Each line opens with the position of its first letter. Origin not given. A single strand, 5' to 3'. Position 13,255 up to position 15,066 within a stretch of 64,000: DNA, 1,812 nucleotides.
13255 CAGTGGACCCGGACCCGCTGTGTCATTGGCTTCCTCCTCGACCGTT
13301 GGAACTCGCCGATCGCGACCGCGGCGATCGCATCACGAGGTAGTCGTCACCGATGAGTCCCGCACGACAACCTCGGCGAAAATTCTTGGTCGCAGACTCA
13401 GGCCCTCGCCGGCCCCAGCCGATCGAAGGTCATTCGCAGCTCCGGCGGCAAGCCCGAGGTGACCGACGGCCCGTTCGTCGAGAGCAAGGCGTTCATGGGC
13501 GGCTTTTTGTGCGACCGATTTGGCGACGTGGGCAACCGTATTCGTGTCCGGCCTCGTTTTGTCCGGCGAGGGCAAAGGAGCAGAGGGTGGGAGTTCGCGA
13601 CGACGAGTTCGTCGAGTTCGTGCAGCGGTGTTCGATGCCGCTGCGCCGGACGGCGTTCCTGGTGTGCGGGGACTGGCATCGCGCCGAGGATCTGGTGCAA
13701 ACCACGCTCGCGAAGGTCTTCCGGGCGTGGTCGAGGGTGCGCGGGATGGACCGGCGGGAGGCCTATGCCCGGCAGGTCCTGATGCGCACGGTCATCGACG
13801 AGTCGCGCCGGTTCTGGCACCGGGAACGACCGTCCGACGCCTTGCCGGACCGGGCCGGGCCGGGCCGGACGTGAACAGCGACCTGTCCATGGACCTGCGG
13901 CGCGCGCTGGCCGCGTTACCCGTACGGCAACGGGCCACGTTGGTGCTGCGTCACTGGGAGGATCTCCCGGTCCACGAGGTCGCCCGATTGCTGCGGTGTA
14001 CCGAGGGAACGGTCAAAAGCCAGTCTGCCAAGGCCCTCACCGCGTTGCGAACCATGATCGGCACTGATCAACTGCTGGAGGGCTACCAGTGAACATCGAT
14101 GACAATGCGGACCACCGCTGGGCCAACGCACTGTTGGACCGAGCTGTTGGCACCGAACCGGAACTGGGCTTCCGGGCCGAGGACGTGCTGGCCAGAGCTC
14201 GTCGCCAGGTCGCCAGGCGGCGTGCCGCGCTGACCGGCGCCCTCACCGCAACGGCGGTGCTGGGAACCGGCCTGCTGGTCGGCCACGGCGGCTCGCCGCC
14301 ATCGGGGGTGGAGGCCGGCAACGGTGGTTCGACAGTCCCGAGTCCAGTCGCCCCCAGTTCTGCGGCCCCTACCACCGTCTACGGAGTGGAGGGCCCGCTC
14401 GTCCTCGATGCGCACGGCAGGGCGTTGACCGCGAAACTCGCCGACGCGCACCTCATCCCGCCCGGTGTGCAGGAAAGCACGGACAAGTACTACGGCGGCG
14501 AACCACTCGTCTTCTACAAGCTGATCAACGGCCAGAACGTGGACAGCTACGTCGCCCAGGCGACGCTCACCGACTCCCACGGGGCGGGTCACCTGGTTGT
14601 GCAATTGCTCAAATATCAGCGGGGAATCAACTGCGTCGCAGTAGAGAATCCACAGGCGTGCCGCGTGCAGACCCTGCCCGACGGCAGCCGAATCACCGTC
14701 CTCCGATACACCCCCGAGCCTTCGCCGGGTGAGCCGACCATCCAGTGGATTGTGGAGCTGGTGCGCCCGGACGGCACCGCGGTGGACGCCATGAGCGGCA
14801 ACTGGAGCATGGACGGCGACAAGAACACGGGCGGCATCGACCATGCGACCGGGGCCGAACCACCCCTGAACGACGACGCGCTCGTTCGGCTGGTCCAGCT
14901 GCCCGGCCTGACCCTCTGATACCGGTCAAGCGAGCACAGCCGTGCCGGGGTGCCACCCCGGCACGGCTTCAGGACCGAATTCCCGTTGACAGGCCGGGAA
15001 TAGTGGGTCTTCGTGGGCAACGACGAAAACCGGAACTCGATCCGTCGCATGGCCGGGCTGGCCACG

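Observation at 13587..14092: ECF sigma factor interrupted by expansion of a CGGGC pentanucleotide repeat; anti-sigma gene intact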

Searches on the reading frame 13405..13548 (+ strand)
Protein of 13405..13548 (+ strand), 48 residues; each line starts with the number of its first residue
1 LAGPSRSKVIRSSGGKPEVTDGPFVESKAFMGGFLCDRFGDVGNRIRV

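Call 42: search_solved_structures(query=window:13405-13548:+, max_evalue=10, show_alignments=2)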
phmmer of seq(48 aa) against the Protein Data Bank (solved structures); distinct sequences matched with E-value up to 10: 1.
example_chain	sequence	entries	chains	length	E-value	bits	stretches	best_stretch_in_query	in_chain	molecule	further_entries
1s7i_A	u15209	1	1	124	0.0008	23.1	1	8-44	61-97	hypothetical protein PA1349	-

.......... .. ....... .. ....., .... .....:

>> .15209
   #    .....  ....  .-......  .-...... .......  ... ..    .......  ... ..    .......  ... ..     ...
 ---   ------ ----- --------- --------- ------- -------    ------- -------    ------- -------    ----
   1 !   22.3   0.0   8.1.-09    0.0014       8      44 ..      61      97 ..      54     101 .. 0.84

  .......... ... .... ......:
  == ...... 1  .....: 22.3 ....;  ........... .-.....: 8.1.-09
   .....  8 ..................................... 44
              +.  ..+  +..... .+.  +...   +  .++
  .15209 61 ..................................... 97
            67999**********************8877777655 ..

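Call 43: search_protein_families(library=ncbifam, proteins=[window:13405-13548:+], max_evalue=10)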
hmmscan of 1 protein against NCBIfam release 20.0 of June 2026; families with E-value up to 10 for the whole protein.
seq(48 aa): 0 families

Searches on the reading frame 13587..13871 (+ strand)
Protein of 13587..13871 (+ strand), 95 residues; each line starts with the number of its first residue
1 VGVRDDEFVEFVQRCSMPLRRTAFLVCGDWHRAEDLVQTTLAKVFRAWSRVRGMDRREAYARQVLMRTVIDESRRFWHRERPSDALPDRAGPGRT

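Call 5: search_protein_families(library=pfam, proteins=[window:13587-13871:+], max_evalue=0.01)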
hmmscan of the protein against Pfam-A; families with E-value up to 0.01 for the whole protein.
window:13587-13871:+ (95 aa): 2 families
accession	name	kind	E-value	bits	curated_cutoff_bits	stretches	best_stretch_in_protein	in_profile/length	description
PF04542.20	Sigma70_r2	-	5.7e-10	39.3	24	1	12-75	2-67/71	Sigma-70 region 2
PF22029.2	PhyR_sigma2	-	0.00098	19.6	27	1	19-53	8-42/55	Sigma2 domain of PhyR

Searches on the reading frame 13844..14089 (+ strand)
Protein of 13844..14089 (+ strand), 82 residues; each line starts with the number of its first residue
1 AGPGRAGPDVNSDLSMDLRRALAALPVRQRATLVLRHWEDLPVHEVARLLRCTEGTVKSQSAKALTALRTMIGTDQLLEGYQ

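Call 5: search_protein_families(library=pfam, proteins=[window:13844-14089:+], max_evalue=0.01)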
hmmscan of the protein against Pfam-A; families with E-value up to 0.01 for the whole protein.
window:13844-14089:+ (82 aa): 3 families
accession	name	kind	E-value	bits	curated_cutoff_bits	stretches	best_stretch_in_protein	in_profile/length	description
PF08281.18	Sigma70_r4_2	-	3.1e-13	49.6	25.7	1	16-68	2-54/54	Sigma-70, region 4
PF04545.22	Sigma70_r4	-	1.6e-11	44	24.1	1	21-69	1-49/50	Sigma-70, region 4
PF13384.12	HTH_23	-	0.00018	21.7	24.6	1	27-58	4-35/50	Homeodomain-like domain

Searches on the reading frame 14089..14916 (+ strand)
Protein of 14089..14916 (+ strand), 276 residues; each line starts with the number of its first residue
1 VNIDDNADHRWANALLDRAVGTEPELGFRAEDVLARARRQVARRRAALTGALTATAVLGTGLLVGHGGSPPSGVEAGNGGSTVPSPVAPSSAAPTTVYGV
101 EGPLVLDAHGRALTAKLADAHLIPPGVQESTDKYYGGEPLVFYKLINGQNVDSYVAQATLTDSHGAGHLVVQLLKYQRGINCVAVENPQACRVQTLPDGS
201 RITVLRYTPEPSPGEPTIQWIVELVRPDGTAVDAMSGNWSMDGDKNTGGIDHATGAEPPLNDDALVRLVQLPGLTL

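Call 5: search_protein_families(library=pfam, proteins=[window:14089-14916:+], max_evalue=0.01)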
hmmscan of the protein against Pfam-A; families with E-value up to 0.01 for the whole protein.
window:14089-14916:+ (276 aa): 0 families

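Call 7: search_protein_families(library=ncbifam, proteins=[window:14089-14916:+], max_evalue=0.01)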
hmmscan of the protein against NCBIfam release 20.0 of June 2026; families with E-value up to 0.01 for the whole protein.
window:14089-14916:+ (276 aa): 0 families

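Call 22: list_cluster_members(proteins=[P0034, P0001, window:14089-14916:+])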
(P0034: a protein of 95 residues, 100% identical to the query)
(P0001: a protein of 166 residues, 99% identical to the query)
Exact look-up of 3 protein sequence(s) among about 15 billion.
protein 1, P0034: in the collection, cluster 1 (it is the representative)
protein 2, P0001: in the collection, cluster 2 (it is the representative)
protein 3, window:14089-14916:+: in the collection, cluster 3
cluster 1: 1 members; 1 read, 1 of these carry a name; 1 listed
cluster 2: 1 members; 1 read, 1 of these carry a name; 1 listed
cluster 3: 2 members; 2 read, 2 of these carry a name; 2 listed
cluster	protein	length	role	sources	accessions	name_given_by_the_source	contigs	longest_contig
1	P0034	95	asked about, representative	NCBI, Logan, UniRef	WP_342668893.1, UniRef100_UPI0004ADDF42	sigma factor [Amycolatopsis taiwanensis] | sigma factor n=1 Tax=Amycolatopsis taiwanensis TaxID=342230 RepID=UPI0004ADDF42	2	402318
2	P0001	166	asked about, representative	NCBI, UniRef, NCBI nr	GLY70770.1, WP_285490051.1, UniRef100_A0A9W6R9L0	SigE family RNA polymerase sigma factor [Amycolatopsis taiwanensis] | RNA polymerase sigma24 factor n=1 Tax=Amycolatopsis taiwanensis TaxID=342230 ...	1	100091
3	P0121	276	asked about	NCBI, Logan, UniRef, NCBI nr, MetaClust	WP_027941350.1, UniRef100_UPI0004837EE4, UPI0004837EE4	hypothetical protein [Amycolatopsis taiwanensis] | hypothetical protein n=1 Tax=Amycolatopsis taiwanensis TaxID=342230 RepID=UPI0004837EE4 | status=active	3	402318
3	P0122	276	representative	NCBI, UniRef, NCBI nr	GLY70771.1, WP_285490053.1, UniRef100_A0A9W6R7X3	hypothetical protein [Amycolatopsis taiwanensis] | Uncharacterized protein n=1 Tax=Amycolatopsis taiwanensis TaxID=342230 ...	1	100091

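Call 25: search_protein_families(library=pfam, proteins=[window:14089-14916:+], max_evalue=10)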
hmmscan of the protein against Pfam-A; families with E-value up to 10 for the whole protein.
window:14089-14916:+ (276 aa): 0 families

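Call 26: find_homologous_proteins(query=window:14089-14916:+, max_evalue=0.00001)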
Query window:14089-14916:+ (276 aa): 18 proteins with E <= 0.00001 among 8000 candidates.
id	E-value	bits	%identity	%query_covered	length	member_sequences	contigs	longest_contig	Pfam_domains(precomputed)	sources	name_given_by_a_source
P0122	2.4e-178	610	99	100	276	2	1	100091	-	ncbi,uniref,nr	ncbi:hypothetical protein [Amycolatopsis taiwanensis]|uniref:Uncharacterized protein n=1 Tax=Amycola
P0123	3.0e-131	455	80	100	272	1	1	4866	-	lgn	-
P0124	1.9e-127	443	74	100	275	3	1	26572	-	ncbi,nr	ncbi:MAG TPA: hypothetical protein VFG87_05495 [Amycolatopsis sp.]|nr:hypothetical protein [Amycolat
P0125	4.2e-121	422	72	100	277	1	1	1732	-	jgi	jgi:hypothetical protein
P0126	1.6e-111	390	66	99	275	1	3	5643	-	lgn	-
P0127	1.7e-101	358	64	100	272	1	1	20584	-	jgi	jgi:hypothetical protein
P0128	2.8e-101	357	64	98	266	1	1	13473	-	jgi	jgi:hypothetical protein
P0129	2.2e-98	347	63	98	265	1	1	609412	-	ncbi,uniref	ncbi:hypothetical protein [Amycolatopsis pigmentata]|uniref:Uncharacterized protein n=1 Tax=Amycolat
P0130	1.4e-93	332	58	99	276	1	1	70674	-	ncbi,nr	ncbi:MAG TPA: hypothetical protein VG756_22050 [Pseudonocardiaceae bacterium]|nr:hypothetical protei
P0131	3.8e-93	330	60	98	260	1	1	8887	-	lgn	-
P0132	2.2e-84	301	57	99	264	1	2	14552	-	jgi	-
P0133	1.6e-83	299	54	100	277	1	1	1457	-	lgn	-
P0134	3.2e-83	298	56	98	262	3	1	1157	-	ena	-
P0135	2.1e-81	292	53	99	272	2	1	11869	-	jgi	jgi:hypothetical protein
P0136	9.4e-76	273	52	100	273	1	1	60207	-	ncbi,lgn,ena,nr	ncbi:MAG TPA: hypothetical protein VJ870_19855 [Amycolatopsis sp.]|nr:hypothetical protein [Amycolat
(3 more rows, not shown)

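Call 37: predict_structure(alignment_id=A4)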
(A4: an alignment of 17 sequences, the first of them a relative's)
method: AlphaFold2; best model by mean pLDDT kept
length: 276 residues; sequences in the alignment: 17
mean_pLDDT: 74.4   pTM: 0.65
mean pLDDT of the five models: 74.4, 71.8, 71.3, 70.9, 68.8
residues with pLDDT >= 90: 126; 70-90: 56; 50-70: 9; < 50: 85
segments of 3 or more residues with pLDDT < 50: 1-27, 29-32, 41-90
pLDDT, mean of each block of 10 residues (from residue 1): 37 43 41 48 45 42 36 31 43 79 88 93 90 86 90 94 96 92 80 96 92 84 96 97 89 94 96 92
secondary structure, 60 per line:
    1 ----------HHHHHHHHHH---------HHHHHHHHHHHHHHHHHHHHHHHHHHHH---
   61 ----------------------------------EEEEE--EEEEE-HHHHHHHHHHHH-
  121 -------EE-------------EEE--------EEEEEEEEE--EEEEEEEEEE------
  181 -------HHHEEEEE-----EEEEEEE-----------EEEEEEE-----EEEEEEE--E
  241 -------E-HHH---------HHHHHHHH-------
elements in order: H11-20 H30-57 E95-99 E102-106 H108-119 E143-145 E154-162 E165-174 E191-195 E201-207 E219-225 E231-237 H262-269

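Call 40: fold_search(model_id=the predicted structure, library=pdb)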
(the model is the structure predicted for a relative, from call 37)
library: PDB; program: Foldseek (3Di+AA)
matches with E <= 10: 1725; with E <= 0.001: 0
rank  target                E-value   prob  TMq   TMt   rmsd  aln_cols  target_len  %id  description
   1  6xrf_G                9.5e-03  0.97  0.22  0.39   6.2       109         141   12  EagT6 Tse6 NT complex (released 2020-12-30)
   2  6xrf_A                1.9e-02  0.93  0.22  0.38   6.7       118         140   12  EagT6 Tse6 NT complex (released 2020-12-30)
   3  6xrr_D                3.3e-02  0.77  0.23  0.38   9.6       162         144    9  Structure of SciW bound to the Rhs1 Transmembrane Domain from Salmonella typhimurium (released 2020-12-30)
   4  6kac_P                3.3e-02  0.72  0.22  0.30  13.8       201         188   11  Cryo-EM structure of the C2S2-type PSII-LHCII supercomplex from Chlamydomonas reihardtii (released 2019-10-23)
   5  7ry2_H                3.7e-02  0.10  0.11  0.13  17.0       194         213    9  mSandy2 (released 2022-01-26)
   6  6xrf_H                3.9e-02  0.93  0.22  0.39   6.8       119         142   13  EagT6 Tse6 NT complex (released 2020-12-30)
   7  9hpy                  4.1e-02  0.92  0.14  0.16   4.8        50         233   20  Crystal structure of avibactam bound to OXA-57 (released 2025-12-24)
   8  4n80_B                4.1e-02  0.60  0.20  0.36   8.9       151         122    9  Crystal structure of Tse3-Tsi3 complex (released 2014-04-23)
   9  2qim                  4.3e-02  0.14  0.12  0.17  13.3       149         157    8  Crystal Structure of Pathogenesis-related Protein LlPR-10.2B from yellow lupine in complex with Cytokinin (released 2008-04-29)
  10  9feo_A                4.6e-02  0.06  0.11  0.13  16.4       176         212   10  LSSmOrange (P1) - Directionality of Optical Properties of Fluorescent Proteins (released 2025-06-04)
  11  3jcu_P                4.8e-02  0.69  0.21  0.32  10.0       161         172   12  Cryo-EM structure of spinach PSII-LHCII supercomplex at 3.2 Angstrom resolution (released 2016-05-25)
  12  8bd3_F1               5.4e-02  0.87  0.23  0.33   9.4       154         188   12  Cryo-EM structure of the Photosystem II - LHCII supercomplex from Chlorella ohadi (released 2023-08-09)
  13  5mxw                  5.4e-02  0.12  0.11  0.16  11.2       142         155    8  Crystal structure of yellow lupin LLPR-10.2B protein in complex with melatonin and trans-zeatin. (released 2018-04-18)
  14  7z7p_A                5.4e-02  0.10  0.09  0.10  17.6       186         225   10  Structure of the fluorescent protein NeonCyan0.95 at pH 5.6 (released 2022-05-04)
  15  7z7p_B                5.4e-02  0.08  0.09  0.10  17.0       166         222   10  Structure of the fluorescent protein NeonCyan0.95 at pH 5.6 (released 2022-05-04)
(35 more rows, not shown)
